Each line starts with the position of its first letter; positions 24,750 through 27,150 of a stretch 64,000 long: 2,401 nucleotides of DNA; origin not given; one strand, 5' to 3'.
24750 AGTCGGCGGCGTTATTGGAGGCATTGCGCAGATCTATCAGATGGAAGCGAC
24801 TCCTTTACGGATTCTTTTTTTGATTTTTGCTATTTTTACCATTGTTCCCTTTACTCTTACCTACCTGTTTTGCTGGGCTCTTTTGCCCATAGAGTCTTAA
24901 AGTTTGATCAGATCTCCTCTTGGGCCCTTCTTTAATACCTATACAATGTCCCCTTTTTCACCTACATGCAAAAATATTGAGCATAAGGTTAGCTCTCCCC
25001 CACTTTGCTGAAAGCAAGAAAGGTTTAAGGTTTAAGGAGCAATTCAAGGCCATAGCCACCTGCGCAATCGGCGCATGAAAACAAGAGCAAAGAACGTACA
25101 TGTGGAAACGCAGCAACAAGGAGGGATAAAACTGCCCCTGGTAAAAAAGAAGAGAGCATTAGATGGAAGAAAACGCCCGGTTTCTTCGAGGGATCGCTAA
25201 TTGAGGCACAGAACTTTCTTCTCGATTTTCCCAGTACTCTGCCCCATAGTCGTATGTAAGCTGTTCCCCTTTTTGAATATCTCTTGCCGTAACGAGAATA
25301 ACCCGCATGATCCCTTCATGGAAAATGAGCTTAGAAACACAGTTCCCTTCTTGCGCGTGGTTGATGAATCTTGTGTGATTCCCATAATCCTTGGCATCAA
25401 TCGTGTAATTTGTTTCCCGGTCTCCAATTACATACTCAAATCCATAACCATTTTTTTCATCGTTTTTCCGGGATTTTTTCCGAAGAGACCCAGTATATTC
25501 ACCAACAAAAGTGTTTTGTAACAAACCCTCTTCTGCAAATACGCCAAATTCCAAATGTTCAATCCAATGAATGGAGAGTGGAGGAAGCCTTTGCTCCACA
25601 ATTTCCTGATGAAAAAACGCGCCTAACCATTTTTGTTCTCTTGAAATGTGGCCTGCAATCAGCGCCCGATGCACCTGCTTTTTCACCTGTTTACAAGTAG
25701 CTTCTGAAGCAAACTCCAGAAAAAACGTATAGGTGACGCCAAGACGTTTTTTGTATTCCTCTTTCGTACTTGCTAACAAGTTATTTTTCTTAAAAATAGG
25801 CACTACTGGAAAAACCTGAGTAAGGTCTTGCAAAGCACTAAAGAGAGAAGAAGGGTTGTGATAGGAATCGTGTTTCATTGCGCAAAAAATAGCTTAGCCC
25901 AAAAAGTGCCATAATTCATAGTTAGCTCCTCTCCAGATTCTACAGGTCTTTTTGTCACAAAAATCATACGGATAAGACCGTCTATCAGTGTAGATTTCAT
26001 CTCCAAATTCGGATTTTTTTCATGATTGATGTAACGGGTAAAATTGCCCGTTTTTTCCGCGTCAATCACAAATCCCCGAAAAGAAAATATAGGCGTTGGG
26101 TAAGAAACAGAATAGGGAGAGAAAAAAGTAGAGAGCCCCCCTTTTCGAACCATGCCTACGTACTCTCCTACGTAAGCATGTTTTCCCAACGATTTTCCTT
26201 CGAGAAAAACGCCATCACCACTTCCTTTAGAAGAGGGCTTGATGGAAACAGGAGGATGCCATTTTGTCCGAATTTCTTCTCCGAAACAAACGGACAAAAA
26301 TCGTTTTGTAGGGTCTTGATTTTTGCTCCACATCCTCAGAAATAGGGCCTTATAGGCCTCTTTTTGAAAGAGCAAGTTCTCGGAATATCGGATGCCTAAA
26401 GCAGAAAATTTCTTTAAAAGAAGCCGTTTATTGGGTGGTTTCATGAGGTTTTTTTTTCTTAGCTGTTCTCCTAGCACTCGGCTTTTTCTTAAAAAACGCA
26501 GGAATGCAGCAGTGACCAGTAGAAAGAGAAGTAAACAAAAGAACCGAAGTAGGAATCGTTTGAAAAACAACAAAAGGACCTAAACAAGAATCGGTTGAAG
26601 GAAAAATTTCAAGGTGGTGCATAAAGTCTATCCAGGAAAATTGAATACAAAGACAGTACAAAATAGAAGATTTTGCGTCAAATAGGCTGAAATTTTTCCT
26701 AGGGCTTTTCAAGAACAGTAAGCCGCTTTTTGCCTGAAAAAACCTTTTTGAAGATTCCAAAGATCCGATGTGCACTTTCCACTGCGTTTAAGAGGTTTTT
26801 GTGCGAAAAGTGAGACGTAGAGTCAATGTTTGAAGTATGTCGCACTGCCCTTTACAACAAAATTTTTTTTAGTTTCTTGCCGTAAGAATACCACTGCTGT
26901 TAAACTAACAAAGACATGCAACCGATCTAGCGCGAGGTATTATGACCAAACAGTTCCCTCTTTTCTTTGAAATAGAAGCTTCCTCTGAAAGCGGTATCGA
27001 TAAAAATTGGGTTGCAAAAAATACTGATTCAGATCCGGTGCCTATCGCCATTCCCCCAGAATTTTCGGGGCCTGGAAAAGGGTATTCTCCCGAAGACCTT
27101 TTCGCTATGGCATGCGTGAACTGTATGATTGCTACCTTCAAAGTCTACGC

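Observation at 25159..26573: Two translationally coupled SET-domain genes, one membrane-anchored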

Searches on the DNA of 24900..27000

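Call 18: search_rna_families(source=window, start=24900, end=27000, threshold=evalue, max_evalue=1)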
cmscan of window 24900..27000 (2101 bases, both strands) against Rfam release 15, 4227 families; matches with E-value up to 1: 0.
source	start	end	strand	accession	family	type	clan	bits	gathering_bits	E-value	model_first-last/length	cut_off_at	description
